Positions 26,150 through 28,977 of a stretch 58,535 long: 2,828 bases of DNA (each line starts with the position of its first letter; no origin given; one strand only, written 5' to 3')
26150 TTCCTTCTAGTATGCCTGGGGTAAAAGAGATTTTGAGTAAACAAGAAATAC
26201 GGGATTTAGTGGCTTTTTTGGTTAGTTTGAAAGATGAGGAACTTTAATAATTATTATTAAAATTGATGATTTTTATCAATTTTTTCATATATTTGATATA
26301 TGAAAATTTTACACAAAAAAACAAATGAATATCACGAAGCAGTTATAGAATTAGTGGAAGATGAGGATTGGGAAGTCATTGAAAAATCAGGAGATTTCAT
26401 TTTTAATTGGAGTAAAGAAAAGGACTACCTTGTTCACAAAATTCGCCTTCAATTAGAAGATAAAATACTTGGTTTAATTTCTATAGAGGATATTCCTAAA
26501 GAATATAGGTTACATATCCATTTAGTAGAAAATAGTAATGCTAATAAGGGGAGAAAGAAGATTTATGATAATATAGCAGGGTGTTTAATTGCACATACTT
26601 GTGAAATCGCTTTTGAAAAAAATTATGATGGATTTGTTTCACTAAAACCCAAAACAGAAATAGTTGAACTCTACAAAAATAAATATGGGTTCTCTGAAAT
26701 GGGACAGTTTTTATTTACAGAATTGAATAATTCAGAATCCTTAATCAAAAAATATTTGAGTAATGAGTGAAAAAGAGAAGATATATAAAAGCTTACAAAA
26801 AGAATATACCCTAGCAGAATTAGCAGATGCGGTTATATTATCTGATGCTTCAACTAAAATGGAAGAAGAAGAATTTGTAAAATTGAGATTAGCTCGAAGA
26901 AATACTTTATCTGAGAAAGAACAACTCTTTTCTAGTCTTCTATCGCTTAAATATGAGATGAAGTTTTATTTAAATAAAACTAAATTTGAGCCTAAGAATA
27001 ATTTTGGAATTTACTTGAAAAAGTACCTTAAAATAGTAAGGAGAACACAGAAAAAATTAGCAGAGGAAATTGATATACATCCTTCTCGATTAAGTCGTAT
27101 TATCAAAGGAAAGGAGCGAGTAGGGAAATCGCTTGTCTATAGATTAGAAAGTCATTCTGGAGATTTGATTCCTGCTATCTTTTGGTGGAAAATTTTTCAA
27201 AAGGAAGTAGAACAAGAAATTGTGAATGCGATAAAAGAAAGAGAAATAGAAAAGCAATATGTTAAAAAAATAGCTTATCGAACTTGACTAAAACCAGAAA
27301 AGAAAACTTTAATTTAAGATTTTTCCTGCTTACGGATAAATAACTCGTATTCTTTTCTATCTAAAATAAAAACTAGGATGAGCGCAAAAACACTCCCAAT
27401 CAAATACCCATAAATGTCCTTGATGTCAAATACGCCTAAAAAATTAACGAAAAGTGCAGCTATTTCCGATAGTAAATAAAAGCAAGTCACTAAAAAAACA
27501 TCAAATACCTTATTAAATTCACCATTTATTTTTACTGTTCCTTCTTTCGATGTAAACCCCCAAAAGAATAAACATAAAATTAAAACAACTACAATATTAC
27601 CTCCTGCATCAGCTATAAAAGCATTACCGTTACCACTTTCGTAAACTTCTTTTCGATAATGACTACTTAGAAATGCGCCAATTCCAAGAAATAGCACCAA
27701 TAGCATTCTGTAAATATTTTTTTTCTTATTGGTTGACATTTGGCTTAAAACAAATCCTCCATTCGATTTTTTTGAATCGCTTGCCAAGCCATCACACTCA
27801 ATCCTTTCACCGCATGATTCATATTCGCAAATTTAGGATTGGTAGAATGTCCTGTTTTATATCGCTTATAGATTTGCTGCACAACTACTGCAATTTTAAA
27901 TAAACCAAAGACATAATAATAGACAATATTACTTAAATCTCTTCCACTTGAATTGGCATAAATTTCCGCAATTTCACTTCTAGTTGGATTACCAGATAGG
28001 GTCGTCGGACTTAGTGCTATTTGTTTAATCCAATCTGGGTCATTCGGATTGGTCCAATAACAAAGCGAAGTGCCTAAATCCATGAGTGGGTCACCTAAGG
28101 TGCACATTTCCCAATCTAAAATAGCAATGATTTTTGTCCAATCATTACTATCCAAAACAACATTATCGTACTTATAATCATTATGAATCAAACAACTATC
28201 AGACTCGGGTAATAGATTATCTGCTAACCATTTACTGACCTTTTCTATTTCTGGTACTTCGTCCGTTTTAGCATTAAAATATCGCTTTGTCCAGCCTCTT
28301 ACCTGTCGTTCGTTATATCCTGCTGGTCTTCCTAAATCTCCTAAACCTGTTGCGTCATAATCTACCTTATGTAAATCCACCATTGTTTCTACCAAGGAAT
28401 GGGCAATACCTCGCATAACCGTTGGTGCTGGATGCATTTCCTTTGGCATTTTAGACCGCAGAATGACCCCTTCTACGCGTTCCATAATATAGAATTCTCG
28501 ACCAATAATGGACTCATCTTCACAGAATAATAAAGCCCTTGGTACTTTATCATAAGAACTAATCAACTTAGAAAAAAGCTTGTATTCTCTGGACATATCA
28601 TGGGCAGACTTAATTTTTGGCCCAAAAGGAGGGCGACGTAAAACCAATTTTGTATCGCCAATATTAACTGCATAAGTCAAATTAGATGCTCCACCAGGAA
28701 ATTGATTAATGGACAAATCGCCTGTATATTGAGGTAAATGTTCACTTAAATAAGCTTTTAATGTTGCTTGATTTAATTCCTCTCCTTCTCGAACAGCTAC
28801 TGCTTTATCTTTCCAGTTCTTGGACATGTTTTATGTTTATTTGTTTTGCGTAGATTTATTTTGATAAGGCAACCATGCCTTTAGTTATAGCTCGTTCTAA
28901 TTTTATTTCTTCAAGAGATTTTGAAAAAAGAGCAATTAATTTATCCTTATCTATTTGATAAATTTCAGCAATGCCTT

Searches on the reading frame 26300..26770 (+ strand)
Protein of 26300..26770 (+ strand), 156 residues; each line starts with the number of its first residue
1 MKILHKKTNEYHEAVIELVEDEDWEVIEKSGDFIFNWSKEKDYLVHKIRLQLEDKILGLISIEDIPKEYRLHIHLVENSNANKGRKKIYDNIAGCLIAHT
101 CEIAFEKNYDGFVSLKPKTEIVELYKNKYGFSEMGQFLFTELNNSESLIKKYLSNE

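Call 3: search_protein_families(library=pfam, proteins=[window:26300-26770:+], max_evalue=1)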
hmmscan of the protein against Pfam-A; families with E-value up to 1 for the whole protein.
window:26300-26770:+ (156 aa): 2 families
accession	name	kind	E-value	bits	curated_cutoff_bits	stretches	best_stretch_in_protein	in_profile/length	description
PF11193.13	DUF2812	-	0.12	13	27.8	1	4-42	44-81/110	Protein of unknown function (DUF2812)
PF16514.10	NADH-UOR_E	-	0.16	12.7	25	1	2-37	18-53/74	putative NADH-ubiquinone oxidoreductase chain E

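Call 4: search_protein_families(library=padloc, proteins=[window:26300-26770:+], max_evalue=1)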
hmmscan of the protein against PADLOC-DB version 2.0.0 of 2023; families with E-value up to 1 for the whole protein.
window:26300-26770:+ (156 aa): 0 families

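Call 5: search_protein_families(library=ncbifam, proteins=[window:26300-26770:+], max_evalue=1)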
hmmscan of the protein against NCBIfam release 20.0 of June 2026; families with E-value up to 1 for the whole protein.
window:26300-26770:+ (156 aa): 2 families
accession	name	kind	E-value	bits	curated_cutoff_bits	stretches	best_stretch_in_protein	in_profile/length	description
TIGR00936.1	ahcY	equivalog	0.013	14.3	497.6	1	7-95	101-187/416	adenosylhomocysteinase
NF004005.0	PRK05476.2-3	equivalog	0.013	14.3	275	1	6-94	103-189/418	adenosylhomocysteinase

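Call 75: search_protein_families(library=phrogs, proteins=[window:26300-26770:+], max_evalue=0.01)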
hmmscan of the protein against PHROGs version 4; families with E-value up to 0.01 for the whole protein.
window:26300-26770:+ (156 aa): 0 families

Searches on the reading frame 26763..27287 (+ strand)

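Call 3: search_protein_families(library=pfam, proteins=[window:26763-27287:+], max_evalue=1)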
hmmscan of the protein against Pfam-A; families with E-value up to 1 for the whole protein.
window:26763-27287:+ (174 aa): 7 families
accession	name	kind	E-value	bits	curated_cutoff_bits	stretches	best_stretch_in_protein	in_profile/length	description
PF01381.28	HTH_3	-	7.1e-07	29.6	23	1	85-129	1-45/55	Helix-turn-helix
PF13560.12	HTH_31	-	0.0044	17.7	27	1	92-128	13-50/64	Helix-turn-helix domain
PF12844.13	HTH_19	-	0.0055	17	30.2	1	84-118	3-37/64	Helix-turn-helix domain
PF01047.28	MarR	-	0.02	15.2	24.6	1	95-116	19-40/59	MarR family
PF13443.12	HTH_26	-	0.038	14.7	22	1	85-120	2-38/63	Cro/C1-type HTH DNA-binding domain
PF13412.12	HTH_24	-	0.047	13.7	21.9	0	94-115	18-39/48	Winged helix-turn-helix DNA-binding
PF00838.24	TCTP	-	0.36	11.5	24.3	1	65-122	69-119/164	Translationally controlled tumour protein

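Call 4: search_protein_families(library=padloc, proteins=[window:26763-27287:+], max_evalue=1)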
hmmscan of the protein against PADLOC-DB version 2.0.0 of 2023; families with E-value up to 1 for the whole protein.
window:26763-27287:+ (174 aa): 2 families
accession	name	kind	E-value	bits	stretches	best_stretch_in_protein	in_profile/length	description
PDLC02926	HTH_VI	-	0.00099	17.3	1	83-127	4-48/92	-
PDLC04775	PDC-M69A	-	0.0018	16.7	1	80-119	7-46/113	-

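Call 5: search_protein_families(library=ncbifam, proteins=[window:26763-27287:+], max_evalue=1)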
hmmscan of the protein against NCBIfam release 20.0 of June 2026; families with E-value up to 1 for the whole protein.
window:26763-27287:+ (174 aa): 1 family
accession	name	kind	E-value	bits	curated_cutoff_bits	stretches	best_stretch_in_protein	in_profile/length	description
TIGR02607.1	antidote_HigA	equivalog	3.4e-06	26.8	47.7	1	82-133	8-60/81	HigA family addiction module antitoxin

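Call 75: search_protein_families(library=phrogs, proteins=[window:26763-27287:+], max_evalue=0.01)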
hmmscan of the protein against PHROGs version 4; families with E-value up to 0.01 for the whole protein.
window:26763-27287:+ (174 aa): 13 families
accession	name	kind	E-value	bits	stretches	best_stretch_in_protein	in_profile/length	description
phrog_1381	-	moron, auxiliary metabolic gene and host takeover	1.2e-07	32.3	1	76-169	8-99/264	plasmid antitoxin with HTH domain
phrog_1468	-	transcription regulation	2.4e-06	28.1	1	79-117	6-44/67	transcriptional repressor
phrog_3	-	transcription regulation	2.7e-05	25.1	1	50-152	56-158/430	transcriptional repressor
phrog_3642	-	DNA, RNA and nucleotide metabolism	6.8e-05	23.7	1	92-127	20-55/79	HTH DNA binding protein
phrog_2967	-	transcription regulation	0.00022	21.8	1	78-127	8-57/225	transcriptional regulator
phrog_5736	-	transcription regulation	0.00048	21.2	1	85-131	8-57/133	transcriptional regulator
phrog_4779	-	transcription regulation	0.00097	20.6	1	85-120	7-45/98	transcriptional regulator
phrog_8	-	transcription regulation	0.0021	18.6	1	61-126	57-202/346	transcriptional regulator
phrog_2339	-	DNA, RNA and nucleotide metabolism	0.003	18.5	1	73-117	18-62/98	HTH DNA binding protein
phrog_1373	-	transcription regulation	0.0031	18.5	1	95-118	78-101/166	transcriptional regulator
phrog_725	-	transcription regulation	0.0034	18.3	0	91-117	23-49/101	CII-like regulator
phrog_59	-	DNA, RNA and nucleotide metabolism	0.0053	17.2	1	74-166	245-303/423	HNH endonuclease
phrog_296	-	integration and excision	0.0069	16.1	0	85-119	232-266/626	DNA transposition protein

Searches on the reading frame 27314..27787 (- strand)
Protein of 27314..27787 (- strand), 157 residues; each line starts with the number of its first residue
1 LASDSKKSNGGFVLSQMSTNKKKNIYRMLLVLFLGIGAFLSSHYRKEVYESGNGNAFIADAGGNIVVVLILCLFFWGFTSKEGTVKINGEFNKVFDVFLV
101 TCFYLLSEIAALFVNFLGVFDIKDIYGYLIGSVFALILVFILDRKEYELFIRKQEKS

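Call 3: search_protein_families(library=pfam, proteins=[window:27314-27787:-], max_evalue=1)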
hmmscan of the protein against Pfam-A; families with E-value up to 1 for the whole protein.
window:27314-27787:- (157 aa): 3 families
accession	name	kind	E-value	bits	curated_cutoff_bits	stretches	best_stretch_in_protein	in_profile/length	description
PF04892.17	VanZ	-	3.7e-05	24.8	30.1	1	16-142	25-125/126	VanZ like family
PF25323.1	6TM_PilS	-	0.029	14.5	27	1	24-106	16-97/189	PilS-like transmembrane domain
PF11286.13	DUF3087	-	0.98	9.3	23.4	0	91-142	15-66/165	Protein of unknown function (DUF3087)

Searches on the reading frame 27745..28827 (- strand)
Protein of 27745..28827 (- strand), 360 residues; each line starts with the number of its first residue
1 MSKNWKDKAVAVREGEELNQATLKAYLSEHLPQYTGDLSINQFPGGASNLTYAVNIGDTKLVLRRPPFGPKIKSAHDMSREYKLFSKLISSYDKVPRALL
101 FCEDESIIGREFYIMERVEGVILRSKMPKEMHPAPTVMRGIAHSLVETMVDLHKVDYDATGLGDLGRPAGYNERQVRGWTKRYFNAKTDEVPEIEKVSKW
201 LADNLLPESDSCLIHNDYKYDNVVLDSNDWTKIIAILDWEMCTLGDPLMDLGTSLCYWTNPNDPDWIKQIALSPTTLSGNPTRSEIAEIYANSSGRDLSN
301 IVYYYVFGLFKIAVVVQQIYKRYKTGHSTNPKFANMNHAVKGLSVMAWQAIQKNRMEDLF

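Call 3: search_protein_families(library=pfam, proteins=[window:27745-28827:-], max_evalue=1)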
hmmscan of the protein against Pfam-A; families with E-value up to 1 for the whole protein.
window:27745-28827:- (360 aa): 2 families
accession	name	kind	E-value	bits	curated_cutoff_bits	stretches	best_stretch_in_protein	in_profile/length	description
PF01636.29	APH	-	1.3e-46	159.8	23.2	1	40-271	2-226/239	Phosphotransferase enzyme family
PF02958.26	EcKL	-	0.025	14.4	22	1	211-260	215-266/294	Ecdysteroid kinase-like family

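Call 42: find_related_loci(query=window:27745-28827:-, collection=metagenome_contigs, flank=5000)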
Query window:27745-28827:- (360 aa) in metagenome_contigs; peptide patterns used: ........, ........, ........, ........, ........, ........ (x = any residue, [..] = any of these).
600 stretches matched a pattern (row limit reached: there are more); 590 encode a relative of the query (tblastn E <= 1e-3); the best 80 are kept; 80 distinct loci.
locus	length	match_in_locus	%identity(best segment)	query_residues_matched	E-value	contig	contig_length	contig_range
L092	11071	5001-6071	93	4-360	0e+0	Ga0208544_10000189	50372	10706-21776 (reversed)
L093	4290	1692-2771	76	1-360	0e+0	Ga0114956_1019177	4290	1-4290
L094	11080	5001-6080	65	1-360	2e-165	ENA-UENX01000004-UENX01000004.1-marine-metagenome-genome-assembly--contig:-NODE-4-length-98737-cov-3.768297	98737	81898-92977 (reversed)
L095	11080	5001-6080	65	1-360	2e-165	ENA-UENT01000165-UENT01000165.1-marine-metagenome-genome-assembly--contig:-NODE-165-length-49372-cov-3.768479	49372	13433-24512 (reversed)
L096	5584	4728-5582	81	1-285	7e-167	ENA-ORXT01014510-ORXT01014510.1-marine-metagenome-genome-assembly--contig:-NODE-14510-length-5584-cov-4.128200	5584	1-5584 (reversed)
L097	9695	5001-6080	61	1-360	2e-156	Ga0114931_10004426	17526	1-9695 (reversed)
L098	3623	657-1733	57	2-360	1e-151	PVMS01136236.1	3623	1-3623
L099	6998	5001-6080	54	2-360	9e-138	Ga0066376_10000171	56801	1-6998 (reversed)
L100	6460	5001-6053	55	7-359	9e-137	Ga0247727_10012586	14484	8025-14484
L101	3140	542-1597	57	7-360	8e-142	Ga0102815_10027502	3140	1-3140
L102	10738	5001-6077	54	1-359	1e-135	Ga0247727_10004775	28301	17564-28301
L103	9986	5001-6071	55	1-359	3e-135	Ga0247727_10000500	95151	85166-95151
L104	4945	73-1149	54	5-359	8e-136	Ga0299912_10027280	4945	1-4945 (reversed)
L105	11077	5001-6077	54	1-360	7e-134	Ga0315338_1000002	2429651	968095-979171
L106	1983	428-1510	53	3-359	1e-141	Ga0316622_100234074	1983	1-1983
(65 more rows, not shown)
